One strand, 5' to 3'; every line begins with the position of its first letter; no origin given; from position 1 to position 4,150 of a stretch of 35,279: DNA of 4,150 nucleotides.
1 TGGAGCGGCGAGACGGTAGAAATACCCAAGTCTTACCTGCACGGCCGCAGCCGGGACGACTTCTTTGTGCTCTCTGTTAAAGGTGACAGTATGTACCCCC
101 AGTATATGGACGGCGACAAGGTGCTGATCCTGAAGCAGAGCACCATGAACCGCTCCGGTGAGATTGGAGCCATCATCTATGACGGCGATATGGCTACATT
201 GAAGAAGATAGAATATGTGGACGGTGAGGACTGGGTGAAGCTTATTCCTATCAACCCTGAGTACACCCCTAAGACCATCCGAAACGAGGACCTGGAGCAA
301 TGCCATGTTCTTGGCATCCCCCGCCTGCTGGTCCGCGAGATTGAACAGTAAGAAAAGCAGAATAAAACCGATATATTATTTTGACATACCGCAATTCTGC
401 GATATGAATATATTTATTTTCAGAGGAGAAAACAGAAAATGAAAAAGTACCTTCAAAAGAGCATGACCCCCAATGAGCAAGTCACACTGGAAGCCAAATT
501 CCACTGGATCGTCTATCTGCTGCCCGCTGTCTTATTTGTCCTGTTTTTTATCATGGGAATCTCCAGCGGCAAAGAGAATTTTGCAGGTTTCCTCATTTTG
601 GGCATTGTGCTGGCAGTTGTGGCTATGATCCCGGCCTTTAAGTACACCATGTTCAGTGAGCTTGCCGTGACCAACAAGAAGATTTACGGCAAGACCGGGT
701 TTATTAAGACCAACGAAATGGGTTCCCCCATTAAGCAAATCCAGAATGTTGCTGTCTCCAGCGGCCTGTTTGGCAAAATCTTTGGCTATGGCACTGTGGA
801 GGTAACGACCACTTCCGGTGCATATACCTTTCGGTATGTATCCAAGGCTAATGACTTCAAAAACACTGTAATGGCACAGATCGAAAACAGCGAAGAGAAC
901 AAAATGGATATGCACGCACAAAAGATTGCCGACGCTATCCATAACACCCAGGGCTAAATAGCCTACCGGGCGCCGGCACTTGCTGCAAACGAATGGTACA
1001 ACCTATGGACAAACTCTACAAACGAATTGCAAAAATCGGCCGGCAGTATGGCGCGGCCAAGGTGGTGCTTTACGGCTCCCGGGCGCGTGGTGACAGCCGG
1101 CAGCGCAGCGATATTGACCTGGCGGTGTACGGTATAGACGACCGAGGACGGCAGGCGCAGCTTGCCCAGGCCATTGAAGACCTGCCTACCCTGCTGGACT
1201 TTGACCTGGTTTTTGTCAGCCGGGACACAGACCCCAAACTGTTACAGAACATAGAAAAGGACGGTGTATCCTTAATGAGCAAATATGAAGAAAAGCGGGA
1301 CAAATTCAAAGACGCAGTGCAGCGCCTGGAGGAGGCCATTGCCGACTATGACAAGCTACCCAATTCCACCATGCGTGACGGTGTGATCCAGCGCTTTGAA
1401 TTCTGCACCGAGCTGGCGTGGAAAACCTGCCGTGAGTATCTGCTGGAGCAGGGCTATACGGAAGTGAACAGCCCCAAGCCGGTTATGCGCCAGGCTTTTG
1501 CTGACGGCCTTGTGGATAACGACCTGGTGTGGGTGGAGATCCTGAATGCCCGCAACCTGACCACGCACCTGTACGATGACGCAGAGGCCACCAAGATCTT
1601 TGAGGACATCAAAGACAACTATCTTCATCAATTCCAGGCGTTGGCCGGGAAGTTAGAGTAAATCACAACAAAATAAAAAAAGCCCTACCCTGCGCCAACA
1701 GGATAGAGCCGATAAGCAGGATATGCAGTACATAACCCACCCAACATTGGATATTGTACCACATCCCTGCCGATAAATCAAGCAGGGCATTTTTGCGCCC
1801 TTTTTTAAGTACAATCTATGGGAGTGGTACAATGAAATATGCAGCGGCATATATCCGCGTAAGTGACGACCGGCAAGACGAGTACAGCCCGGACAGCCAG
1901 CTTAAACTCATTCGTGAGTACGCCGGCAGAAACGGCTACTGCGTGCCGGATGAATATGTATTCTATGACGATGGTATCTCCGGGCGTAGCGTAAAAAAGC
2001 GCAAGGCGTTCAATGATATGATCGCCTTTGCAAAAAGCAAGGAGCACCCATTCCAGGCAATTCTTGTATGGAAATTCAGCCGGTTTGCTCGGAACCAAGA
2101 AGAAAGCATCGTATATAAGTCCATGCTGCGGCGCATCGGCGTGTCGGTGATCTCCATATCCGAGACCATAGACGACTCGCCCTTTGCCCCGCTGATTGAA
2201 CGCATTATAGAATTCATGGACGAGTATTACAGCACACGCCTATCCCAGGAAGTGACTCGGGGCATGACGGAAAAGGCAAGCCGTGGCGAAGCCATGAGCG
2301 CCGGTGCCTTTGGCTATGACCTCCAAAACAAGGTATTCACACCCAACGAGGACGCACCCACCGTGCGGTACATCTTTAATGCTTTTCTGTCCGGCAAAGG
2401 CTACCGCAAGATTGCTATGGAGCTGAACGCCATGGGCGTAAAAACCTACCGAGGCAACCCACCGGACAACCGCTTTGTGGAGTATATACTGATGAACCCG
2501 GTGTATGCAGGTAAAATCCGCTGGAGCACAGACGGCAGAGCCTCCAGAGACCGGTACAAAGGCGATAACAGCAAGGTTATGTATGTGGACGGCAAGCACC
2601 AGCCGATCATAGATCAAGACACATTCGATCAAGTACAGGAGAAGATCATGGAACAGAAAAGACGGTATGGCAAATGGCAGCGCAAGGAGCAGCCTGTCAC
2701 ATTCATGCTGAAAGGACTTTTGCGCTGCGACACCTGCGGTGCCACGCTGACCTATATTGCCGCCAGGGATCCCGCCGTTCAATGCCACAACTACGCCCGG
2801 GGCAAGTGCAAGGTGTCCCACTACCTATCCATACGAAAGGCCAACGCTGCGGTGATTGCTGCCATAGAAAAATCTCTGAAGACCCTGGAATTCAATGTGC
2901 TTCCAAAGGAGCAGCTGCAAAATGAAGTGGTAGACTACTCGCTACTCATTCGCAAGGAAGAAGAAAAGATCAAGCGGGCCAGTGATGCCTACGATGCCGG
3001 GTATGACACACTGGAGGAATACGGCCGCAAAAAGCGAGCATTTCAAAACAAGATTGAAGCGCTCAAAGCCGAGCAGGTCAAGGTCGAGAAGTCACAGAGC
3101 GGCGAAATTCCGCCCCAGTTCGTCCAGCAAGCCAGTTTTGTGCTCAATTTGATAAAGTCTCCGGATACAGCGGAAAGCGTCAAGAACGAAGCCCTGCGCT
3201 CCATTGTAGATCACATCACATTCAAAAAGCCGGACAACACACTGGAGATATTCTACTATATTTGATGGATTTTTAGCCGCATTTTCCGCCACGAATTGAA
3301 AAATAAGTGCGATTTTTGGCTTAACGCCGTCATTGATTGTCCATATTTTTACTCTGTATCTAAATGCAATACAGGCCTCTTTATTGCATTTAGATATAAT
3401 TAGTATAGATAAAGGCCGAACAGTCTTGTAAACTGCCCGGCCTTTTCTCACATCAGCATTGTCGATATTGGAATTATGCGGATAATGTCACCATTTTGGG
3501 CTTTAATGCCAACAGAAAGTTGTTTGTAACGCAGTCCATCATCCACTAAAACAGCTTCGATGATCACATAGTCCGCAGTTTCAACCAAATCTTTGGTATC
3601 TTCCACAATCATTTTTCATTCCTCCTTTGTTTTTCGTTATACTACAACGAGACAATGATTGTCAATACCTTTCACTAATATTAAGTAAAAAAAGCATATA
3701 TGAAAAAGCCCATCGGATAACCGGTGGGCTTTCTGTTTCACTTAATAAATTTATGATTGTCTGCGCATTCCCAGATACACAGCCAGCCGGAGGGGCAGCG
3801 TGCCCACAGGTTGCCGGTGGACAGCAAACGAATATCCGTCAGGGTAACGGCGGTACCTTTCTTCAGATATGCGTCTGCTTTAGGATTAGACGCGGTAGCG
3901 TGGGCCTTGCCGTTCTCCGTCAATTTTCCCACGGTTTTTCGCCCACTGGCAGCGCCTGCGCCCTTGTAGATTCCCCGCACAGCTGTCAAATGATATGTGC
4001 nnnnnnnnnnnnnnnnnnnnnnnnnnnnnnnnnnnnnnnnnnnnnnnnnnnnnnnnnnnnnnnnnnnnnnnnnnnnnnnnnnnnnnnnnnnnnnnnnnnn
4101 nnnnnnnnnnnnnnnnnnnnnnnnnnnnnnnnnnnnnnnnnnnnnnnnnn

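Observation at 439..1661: Single-chain MNT-HEPN fusion with an intact RX4HXY motif, paired with a bPH membrane protein in the prophage-expressed operon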

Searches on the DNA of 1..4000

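Call 54: search_rna_families(source=window, start=1, end=4000, threshold=evalue, max_evalue=1)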
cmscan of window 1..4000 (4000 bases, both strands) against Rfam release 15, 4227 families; matches with E-value up to 1: 3.
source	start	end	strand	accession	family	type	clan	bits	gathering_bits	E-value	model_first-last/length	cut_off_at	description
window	3357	3452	+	RF04312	trpB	Cis-reg;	-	29.6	59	0.3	1-107/107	no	trpB ncRNA motif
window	1674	1727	-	RF02399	NsiR1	Gene; sRNA;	-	25.8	39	0.046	1-60/60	no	Nitrogen stress-induced RNA 1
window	3350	3405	+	RF00551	bicoid_3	Cis-reg;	-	16.8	91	0.77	1-552/552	no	Bicoid 3'-UTR regulatory element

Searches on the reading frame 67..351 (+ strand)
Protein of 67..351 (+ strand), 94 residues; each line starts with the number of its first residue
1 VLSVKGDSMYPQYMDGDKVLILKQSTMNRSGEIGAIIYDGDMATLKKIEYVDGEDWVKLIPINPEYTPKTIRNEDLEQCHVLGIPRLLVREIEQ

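Call 3: search_protein_families(library=pfam, proteins=[window:67-351:+], max_evalue=0.1)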
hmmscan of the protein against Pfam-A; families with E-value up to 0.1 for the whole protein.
window:67-351:+ (94 aa): 2 families
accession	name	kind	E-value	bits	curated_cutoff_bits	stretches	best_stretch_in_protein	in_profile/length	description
PF00717.28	Peptidase_S24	-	4.2e-15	55.9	23.3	1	1-83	37-113/116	Peptidase S24-like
PF11424.13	DUF3195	-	0.033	14.6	25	1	50-93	23-67/67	Protein of unknown function (DUF3195) N-terminal domain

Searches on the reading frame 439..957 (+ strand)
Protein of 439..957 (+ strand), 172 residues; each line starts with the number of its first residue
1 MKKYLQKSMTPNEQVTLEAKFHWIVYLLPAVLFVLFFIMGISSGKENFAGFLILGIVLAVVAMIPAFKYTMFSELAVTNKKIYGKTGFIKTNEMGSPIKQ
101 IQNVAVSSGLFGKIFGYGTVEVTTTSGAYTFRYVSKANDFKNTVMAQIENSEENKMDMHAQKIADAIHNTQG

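Call 3: search_protein_families(library=pfam, proteins=[window:439-957:+], max_evalue=0.1)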
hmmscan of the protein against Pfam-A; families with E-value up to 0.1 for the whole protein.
window:439-957:+ (172 aa): 2 families
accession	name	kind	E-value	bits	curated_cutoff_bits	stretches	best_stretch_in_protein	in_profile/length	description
PF03703.20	bPH_2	-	8.8e-12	45.5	22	1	75-138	6-70/78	Bacterial PH domain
PF03779.20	SPW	-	0.08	13.9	31.5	0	22-74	3-54/93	SPW repeat domain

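Call 4: search_protein_families(library=ncbifam, proteins=[window:439-957:+], max_evalue=0.1)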
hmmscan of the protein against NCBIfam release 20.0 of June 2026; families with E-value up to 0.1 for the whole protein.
window:439-957:+ (172 aa): 2 families
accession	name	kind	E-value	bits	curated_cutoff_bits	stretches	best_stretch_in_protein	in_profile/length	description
NF040894.1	puhB_PGC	equivalog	0.029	14.2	110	1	31-126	49-146/176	photosynthetic complex putative assembly protein PuhB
TIGR01398.1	FlhA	equivalog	0.043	12.1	772.1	1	46-164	219-339/678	flagellar biosynthesis protein FlhA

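Call 5: search_protein_families(library=padloc, proteins=[window:439-957:+], max_evalue=0.1)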
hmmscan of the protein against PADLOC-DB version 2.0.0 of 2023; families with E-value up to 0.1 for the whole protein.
window:439-957:+ (172 aa): 0 families

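Call 6: search_protein_families(library=phrogs, proteins=[window:439-957:+], max_evalue=0.01)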
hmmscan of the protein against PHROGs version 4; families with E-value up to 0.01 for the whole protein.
window:439-957:+ (172 aa): 1 family
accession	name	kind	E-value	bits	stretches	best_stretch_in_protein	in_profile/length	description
phrog_3707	-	moron, auxiliary metabolic gene and host takeover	5.1e-19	69.6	1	3-154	2-139/142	membrane-flanked domain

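Call 32: find_homologous_proteins(query=window:439-957:+, max_evalue=0.001)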
Query window:439-957:+ (172 aa): 31 proteins with E <= 0.001 among 146 candidates.
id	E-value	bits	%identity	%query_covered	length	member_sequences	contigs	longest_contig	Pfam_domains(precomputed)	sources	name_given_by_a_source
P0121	1.2e-105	368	99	100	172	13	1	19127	PF03703.21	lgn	-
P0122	1.8e-86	306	81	99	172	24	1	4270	PF03703.21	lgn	-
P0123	1.6e-82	293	78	99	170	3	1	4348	PF03703.21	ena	-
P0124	1.4e-77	277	74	99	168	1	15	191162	PF03703.21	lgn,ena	-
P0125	1.1e-69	251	66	98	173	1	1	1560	PF03703.21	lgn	-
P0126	2.7e-57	211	64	97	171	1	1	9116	PF03703.21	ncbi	-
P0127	7.5e-52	193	55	99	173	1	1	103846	PF03703.21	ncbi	-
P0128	1.5e-51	192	57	99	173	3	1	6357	PF03703.21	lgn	-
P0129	5.7e-51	190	56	100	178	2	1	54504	PF03703.21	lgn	-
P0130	1.6e-48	182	51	99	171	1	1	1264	PF03703.21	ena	-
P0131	1.1e-35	141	47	98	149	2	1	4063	PF03703.21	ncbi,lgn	-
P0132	2.7e-35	139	47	98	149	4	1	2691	PF03703.21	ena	-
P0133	1.2e-29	121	42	100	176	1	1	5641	PF03703.21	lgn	-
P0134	3.6e-29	119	39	90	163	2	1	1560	PF03703.21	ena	-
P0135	1.5e-27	114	42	97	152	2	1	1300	PF03703.21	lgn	-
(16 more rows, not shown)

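Call 33: find_encoding_contigs(protein=P0121, flank=4000, max_places=3)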
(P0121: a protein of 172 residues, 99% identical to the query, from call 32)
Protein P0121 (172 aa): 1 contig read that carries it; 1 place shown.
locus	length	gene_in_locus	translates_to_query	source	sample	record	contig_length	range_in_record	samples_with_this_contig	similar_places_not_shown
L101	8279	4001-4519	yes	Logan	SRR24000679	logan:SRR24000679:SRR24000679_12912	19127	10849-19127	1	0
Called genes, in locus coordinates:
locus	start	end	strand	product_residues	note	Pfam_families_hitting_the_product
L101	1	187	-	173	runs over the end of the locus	-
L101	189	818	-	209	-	-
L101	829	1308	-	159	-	PF05565:Sipho_Gp157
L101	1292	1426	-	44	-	-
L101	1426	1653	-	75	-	-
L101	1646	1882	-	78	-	-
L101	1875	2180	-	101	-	-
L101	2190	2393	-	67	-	-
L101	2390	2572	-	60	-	-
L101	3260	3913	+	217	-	PF01381:HTH_3 (weak), PF13443:HTH_26 (weak), PF13560:HTH_31 (faint), PF00717:Peptidase_S24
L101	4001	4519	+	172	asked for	PF03703:bPH_2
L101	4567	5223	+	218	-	PF01909:NTP_transf_2, PF18765:Polbeta, PF08780:NTase_sub_bind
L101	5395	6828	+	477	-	PF00239:Resolvase, PF07508:Recombinase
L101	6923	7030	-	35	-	PF05067:Mn_catalase (weak)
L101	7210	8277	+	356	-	?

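Call 34: find_encoding_contigs(protein=P0124, flank=4000, max_places=3)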
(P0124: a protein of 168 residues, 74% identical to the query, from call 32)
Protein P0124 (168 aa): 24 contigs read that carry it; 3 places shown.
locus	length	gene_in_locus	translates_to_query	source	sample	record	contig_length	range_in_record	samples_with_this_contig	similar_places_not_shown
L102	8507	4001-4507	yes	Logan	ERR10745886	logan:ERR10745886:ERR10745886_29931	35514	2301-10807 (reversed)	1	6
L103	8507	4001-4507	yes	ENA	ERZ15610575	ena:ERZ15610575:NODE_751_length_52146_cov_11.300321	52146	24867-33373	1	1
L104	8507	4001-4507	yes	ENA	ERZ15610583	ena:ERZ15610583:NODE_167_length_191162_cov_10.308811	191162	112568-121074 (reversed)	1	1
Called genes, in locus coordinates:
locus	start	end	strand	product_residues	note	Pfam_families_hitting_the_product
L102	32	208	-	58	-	-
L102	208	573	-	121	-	PF00436:SSB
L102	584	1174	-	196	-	PF09524:Phg_2220_C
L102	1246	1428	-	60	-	-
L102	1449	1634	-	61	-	-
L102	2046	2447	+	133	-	-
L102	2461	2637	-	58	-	-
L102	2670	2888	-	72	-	PF05339:DUF739, PF01381:HTH_3 (weak), PF13443:HTH_26 (weak)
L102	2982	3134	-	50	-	-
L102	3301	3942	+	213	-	PF12844:HTH_19, PF01381:HTH_3, PF00717:Peptidase_S24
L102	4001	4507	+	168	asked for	PF03703:bPH_2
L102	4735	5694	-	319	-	PF07751:Abi_2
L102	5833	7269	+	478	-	PF00239:Resolvase, PF07508:Recombinase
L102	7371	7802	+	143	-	PF05067:Mn_catalase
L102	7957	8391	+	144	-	PF02311:AraC_binding (faint), PF07883:Cupin_2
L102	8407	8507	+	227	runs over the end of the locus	PF02627:CMD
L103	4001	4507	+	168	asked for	PF03703:bPH_2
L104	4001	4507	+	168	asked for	PF03703:bPH_2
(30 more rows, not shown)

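Call 35: find_encoding_contigs(protein=P0127, flank=4000, max_places=2)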
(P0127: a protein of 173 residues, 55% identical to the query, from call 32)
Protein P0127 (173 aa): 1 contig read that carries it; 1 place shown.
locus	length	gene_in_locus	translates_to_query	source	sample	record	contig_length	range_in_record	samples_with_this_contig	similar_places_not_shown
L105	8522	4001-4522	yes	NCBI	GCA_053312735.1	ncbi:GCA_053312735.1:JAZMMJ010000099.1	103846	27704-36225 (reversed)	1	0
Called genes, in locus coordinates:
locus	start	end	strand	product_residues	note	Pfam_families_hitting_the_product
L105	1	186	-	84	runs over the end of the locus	-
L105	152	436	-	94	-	-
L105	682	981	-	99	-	PF12844:HTH_19 (weak), PF01381:HTH_3 (weak)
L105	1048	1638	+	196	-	-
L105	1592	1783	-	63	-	-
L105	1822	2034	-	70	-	PF05339:DUF739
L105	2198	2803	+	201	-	PF01381:HTH_3, PF13443:HTH_26 (weak), PF13560:HTH_31, PF00717:Peptidase_S24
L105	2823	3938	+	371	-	-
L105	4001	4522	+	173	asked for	PF03703:bPH_2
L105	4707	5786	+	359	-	PF00589:Phage_integrase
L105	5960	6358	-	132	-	PF00380:Ribosomal_S9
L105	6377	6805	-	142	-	PF00572:Ribosomal_L13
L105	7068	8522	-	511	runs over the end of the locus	PF13347:MFS_2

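Call 52: search_protein_families(library=pfam, proteins=[L105:2823-3938:+], max_evalue=0.001)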
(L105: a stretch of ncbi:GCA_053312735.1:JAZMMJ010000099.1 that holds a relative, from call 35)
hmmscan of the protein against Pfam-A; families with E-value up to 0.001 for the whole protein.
L105:2823-3938:+ (371 aa): 0 families
